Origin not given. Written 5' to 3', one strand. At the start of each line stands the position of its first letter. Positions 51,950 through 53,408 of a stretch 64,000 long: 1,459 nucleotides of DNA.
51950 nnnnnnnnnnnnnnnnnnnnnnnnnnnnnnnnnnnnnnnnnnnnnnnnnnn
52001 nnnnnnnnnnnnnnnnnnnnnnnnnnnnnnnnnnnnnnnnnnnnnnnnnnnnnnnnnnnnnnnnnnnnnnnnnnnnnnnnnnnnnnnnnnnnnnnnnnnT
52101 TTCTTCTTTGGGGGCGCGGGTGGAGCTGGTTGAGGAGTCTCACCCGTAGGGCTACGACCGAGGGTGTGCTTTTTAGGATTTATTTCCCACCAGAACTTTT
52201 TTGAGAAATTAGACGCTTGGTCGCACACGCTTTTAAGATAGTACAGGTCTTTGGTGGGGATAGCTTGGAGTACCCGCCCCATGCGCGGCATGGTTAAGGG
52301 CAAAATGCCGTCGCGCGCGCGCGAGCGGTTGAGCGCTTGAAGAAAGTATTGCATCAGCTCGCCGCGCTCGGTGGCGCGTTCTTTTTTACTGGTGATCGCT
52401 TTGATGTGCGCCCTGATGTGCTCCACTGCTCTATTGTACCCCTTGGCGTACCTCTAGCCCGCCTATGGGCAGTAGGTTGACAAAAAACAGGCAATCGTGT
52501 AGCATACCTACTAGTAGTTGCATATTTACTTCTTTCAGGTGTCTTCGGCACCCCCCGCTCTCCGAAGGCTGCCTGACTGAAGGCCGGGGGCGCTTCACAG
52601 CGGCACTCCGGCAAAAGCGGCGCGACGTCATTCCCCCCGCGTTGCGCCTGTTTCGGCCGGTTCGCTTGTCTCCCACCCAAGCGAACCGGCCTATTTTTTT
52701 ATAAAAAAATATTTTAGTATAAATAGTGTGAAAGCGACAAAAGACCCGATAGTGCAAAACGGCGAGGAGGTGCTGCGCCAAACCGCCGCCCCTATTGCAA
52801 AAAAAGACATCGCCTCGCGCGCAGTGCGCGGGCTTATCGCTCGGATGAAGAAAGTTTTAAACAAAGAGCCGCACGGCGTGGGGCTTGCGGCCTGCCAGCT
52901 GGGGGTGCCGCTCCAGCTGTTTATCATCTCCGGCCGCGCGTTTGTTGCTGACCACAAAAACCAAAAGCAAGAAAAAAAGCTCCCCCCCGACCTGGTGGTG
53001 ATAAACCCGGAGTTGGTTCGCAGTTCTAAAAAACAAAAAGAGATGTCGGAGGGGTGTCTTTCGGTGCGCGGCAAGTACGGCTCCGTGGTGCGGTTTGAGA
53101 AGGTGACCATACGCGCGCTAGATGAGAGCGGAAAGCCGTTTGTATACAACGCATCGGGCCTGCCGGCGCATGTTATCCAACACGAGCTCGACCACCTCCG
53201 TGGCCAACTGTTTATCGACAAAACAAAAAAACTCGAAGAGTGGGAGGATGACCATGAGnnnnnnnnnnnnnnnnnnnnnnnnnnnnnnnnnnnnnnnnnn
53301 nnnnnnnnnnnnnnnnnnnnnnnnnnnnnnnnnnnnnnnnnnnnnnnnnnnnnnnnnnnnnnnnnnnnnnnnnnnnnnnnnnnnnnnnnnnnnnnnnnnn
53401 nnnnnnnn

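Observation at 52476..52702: Candidate small RNA between a promoter and a strong terminator upstream of def-fmt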

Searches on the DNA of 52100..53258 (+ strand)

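Call 4: search_rna_families(source=window, start=52100, end=52900, threshold=evalue, max_evalue=10, show_alignments=5)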
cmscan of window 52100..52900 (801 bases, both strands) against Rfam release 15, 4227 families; matches with E-value up to 10: 13.
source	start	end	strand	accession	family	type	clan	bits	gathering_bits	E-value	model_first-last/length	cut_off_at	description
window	52615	52696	+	RF02833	Scr3202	Gene; sRNA;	-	38.5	52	0.00086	1-95/95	no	Streptomyces RNA 3202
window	52655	52747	-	RF02822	Srn266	Gene; sRNA;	-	34.5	63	0.0015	1-112/112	no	Streptococcus RNA 266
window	52585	52691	+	RF01723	Rhizobiales-2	Gene; sRNA;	-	26.5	40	0.67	1-103/103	no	Rhizobiales-2 RNA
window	52592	52653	+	RF02791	CcsR1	Gene; sRNA;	-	18.2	65.3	0.094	1-83/83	no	Conserved CCUCCUCCC motif stress-induced RNA 1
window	52804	52855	+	RF03147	RAGATH-10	Gene; sRNA;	-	18.1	41.2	1.3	1-82/82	no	RAGATH-10 RNA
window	52613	52716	-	RF01386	isrB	Gene; sRNA;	-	16.4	35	2.8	1-87/87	no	isrB Hfq binding RNA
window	52531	52604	+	RF00921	mir-665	Gene; miRNA;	-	16.3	52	4.1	1-72/72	no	mir-665 microRNA precursor family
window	52579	52608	-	RF02802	PyrR204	Gene; snRNA; snoRNA; HACA-box;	-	15.6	71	3.3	1-57/57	no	Pyrobaculum sRNA 204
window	52656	52742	+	RF01005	MIR530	Gene; miRNA;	-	15.5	85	5.1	54-132/172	no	MIR530 microRNA precursor family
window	52653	52691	-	RF04118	MIR9481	Gene; miRNA;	-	14.8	130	6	1-135/135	no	MIR9481 microRNA precursor family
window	52644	52703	+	RF00649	mir-128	Gene; miRNA;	-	14.7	49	2.5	1-83/83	no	mir-128 microRNA precursor family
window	52612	52699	+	RF02830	Scr1601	Gene; sRNA;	-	13.7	100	2.5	1-209/209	no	Streptomyces RNA 1601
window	52654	52692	-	RF04133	MIR2646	Gene; miRNA;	-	13.2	245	3.7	1-256/256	no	MIR2646 microRNA precursor family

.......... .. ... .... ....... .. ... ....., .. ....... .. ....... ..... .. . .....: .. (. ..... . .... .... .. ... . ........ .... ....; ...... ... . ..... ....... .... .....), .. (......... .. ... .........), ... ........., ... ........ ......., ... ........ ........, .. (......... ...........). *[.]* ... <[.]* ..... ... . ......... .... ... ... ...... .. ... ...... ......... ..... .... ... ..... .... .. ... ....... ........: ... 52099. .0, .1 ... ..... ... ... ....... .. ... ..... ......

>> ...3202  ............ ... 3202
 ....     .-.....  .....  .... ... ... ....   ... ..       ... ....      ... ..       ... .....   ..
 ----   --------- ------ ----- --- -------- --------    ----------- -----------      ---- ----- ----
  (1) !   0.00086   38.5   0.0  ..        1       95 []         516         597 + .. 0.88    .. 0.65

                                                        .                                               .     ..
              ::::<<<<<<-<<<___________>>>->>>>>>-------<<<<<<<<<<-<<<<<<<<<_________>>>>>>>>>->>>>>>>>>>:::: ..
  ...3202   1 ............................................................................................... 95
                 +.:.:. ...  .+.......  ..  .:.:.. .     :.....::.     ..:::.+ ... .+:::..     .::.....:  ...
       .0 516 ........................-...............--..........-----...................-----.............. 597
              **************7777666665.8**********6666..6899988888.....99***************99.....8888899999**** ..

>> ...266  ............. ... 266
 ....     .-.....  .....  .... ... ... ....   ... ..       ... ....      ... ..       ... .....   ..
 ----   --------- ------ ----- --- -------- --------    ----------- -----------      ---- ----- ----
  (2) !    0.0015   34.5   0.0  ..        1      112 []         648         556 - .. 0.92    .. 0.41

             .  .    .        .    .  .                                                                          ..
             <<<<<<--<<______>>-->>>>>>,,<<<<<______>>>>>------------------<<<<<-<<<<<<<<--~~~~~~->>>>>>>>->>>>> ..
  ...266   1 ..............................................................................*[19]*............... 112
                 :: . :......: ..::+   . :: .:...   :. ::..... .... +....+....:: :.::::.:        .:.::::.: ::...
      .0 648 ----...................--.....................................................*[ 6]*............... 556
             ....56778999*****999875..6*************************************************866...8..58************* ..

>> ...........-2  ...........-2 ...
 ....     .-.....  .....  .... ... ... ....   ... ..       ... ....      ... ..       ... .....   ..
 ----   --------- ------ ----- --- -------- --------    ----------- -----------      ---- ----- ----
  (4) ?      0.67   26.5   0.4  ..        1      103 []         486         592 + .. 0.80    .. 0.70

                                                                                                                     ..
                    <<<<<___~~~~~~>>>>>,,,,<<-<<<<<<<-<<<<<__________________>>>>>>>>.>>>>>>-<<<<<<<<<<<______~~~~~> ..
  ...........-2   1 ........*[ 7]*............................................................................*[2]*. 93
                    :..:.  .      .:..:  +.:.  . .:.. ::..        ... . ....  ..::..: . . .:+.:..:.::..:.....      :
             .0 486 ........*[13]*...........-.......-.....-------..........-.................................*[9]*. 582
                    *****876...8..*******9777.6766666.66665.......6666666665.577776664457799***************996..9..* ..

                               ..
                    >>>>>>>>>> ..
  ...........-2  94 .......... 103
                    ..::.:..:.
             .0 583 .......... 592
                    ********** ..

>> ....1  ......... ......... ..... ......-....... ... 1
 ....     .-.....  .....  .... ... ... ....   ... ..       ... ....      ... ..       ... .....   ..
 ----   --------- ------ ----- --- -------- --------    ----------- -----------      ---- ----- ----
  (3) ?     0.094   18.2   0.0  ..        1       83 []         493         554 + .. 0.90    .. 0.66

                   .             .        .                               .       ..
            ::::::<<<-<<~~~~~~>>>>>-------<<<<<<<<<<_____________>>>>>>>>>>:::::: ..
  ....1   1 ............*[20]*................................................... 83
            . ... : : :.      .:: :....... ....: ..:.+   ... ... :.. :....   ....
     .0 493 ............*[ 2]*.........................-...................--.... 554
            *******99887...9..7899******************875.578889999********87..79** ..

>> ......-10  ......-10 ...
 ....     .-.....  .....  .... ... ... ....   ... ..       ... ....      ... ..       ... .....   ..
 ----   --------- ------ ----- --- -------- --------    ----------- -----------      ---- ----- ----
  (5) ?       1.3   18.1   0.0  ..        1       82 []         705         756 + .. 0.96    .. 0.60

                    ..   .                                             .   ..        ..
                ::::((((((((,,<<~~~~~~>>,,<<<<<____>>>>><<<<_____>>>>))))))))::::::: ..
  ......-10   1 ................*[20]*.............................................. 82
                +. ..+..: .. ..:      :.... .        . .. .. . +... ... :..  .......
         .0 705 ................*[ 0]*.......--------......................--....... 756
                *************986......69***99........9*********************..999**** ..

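Call 27: build_rna_model(alignment_id=A5, structure=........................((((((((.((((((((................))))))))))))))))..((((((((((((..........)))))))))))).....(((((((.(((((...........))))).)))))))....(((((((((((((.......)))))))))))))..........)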
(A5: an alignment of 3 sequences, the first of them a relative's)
Model R1 built from alignment A5 (3 sequences, 198 columns); structure: as given.
model positions 195; base pairs 53; branch points 3; effective number of sequences 0.87; information 0.59 bits per position. Calibrated on 0.2 Mb of random sequence (short: E-values are rough).
structure used (alignment columns):
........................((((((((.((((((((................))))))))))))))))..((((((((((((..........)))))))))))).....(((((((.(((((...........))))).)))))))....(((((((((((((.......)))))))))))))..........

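Call 28: search_with_rna_model(model_id=R1, sources=[window, L001, L002, L003, L004, L005, L006, L007, L008, L009, L010, L011, L012, L013, L014, L015, L016, L017, L018, L019, L020, L021, L022, L023, L024, L025, L026, L027, L028, L029, L030, L031, L032, L033, L034, L035, L036, L037, L038, L039, L040, L041, L042, L043, L044, L045, L046, L047, L048, L049, L050, L051, L052, L053, L054, L055, L056, L057, L058, L059, L060, L061, L062, L063, L064, L065, L066, L067, L068, L069, L070, L071, L072, L073, L074, L075, L076, L077, L078, L079, L080, L081, L082, L083, L084, L085, L086], max_evalue=10, make_alignment=true, show_alignments=3)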
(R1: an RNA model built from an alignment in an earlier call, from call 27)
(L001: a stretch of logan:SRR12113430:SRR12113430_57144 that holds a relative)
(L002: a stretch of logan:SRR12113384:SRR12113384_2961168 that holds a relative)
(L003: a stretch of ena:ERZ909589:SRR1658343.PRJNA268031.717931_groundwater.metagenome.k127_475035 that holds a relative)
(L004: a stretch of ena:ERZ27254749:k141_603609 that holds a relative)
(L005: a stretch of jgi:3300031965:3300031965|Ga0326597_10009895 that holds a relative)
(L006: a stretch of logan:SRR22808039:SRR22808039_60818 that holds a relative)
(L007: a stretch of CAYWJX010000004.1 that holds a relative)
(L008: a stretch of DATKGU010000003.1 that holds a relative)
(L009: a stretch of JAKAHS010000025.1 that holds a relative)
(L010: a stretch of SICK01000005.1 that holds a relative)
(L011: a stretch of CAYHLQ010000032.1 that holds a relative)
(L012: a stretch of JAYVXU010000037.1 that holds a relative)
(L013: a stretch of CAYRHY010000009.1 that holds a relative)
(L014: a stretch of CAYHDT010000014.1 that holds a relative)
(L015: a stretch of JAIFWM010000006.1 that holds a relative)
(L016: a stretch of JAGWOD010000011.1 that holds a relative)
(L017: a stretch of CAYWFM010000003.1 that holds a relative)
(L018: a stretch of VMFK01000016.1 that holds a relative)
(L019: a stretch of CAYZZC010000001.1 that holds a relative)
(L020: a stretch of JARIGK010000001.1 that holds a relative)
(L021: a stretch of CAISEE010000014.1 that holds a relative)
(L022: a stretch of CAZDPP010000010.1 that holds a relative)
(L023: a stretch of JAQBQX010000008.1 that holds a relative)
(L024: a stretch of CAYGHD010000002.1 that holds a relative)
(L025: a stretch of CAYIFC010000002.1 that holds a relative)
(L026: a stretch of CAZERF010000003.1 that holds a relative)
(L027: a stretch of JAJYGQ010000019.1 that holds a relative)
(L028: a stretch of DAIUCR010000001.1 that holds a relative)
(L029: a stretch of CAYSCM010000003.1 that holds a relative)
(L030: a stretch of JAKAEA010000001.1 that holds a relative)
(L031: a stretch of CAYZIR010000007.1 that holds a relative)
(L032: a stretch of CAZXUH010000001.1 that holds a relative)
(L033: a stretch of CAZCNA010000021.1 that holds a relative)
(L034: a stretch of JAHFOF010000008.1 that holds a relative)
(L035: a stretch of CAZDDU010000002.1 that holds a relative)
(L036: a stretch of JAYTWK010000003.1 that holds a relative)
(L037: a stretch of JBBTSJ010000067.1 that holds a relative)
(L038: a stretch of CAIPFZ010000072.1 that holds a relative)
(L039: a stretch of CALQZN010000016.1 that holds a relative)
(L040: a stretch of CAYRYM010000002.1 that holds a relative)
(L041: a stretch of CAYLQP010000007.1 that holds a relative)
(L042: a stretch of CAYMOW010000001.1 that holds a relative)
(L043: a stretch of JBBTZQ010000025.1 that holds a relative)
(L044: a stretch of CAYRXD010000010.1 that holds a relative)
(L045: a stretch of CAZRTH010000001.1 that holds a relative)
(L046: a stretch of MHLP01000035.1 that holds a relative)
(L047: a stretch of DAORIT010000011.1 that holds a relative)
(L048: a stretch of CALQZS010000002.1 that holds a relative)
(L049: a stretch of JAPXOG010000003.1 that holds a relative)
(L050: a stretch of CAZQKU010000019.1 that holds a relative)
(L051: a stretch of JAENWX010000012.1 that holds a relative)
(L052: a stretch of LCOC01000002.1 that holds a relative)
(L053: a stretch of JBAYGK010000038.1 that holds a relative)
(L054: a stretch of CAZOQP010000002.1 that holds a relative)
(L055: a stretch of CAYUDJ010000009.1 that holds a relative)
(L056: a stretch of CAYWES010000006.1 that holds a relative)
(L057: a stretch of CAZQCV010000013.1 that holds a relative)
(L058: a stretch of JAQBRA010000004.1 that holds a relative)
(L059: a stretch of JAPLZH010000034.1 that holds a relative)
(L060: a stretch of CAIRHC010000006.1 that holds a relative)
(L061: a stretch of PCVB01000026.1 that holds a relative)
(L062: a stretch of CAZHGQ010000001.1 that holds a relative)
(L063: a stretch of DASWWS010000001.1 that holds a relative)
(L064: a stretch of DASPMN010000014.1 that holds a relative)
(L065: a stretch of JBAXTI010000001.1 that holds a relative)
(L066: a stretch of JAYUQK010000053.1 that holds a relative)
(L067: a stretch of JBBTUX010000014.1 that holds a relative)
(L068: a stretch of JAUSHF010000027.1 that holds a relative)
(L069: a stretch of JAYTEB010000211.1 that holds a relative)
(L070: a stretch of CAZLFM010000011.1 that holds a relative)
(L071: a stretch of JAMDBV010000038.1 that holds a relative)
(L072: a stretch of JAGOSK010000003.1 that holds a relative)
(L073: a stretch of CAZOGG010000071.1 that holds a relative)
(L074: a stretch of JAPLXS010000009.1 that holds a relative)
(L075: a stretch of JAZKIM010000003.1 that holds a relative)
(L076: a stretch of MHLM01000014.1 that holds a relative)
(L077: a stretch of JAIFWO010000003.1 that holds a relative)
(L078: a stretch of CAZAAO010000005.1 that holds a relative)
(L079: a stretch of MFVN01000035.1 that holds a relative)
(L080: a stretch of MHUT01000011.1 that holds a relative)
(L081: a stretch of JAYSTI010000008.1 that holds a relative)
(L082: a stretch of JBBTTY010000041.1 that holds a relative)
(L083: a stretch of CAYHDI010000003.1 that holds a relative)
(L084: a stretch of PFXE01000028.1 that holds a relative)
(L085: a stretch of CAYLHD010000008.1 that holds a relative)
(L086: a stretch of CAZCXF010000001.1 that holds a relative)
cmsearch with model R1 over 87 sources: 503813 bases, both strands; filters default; matches with E-value up to 10: 10.
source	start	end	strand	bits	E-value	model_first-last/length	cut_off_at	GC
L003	866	1060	+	243.8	1.7e-69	1-195/195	no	0.56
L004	85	278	+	240.7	1.5e-68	1-195/195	no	0.55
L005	239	436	+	210.4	1.3e-59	1-195/195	no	0.59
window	52509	52701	+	91.6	1.9e-24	1-195/195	no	0.6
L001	1943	2135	+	91.6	1.9e-24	1-195/195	no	0.6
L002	455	647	+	91.6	1.9e-24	1-195/195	no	0.6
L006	2807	2973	+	21.4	0.0011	1-195/195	no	0.54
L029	2008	2148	+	19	0.0054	1-195/195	no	0.62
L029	2409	2440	+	11.7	0.8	153-185/195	no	0.75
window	47260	47294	-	10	2.5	30-63/195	no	0.74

Alignment A6: 10 matches aligned to the model, 247 columns, each read 5' to 3' on its own strand. Consensus structure (alignment columns), stored with it:
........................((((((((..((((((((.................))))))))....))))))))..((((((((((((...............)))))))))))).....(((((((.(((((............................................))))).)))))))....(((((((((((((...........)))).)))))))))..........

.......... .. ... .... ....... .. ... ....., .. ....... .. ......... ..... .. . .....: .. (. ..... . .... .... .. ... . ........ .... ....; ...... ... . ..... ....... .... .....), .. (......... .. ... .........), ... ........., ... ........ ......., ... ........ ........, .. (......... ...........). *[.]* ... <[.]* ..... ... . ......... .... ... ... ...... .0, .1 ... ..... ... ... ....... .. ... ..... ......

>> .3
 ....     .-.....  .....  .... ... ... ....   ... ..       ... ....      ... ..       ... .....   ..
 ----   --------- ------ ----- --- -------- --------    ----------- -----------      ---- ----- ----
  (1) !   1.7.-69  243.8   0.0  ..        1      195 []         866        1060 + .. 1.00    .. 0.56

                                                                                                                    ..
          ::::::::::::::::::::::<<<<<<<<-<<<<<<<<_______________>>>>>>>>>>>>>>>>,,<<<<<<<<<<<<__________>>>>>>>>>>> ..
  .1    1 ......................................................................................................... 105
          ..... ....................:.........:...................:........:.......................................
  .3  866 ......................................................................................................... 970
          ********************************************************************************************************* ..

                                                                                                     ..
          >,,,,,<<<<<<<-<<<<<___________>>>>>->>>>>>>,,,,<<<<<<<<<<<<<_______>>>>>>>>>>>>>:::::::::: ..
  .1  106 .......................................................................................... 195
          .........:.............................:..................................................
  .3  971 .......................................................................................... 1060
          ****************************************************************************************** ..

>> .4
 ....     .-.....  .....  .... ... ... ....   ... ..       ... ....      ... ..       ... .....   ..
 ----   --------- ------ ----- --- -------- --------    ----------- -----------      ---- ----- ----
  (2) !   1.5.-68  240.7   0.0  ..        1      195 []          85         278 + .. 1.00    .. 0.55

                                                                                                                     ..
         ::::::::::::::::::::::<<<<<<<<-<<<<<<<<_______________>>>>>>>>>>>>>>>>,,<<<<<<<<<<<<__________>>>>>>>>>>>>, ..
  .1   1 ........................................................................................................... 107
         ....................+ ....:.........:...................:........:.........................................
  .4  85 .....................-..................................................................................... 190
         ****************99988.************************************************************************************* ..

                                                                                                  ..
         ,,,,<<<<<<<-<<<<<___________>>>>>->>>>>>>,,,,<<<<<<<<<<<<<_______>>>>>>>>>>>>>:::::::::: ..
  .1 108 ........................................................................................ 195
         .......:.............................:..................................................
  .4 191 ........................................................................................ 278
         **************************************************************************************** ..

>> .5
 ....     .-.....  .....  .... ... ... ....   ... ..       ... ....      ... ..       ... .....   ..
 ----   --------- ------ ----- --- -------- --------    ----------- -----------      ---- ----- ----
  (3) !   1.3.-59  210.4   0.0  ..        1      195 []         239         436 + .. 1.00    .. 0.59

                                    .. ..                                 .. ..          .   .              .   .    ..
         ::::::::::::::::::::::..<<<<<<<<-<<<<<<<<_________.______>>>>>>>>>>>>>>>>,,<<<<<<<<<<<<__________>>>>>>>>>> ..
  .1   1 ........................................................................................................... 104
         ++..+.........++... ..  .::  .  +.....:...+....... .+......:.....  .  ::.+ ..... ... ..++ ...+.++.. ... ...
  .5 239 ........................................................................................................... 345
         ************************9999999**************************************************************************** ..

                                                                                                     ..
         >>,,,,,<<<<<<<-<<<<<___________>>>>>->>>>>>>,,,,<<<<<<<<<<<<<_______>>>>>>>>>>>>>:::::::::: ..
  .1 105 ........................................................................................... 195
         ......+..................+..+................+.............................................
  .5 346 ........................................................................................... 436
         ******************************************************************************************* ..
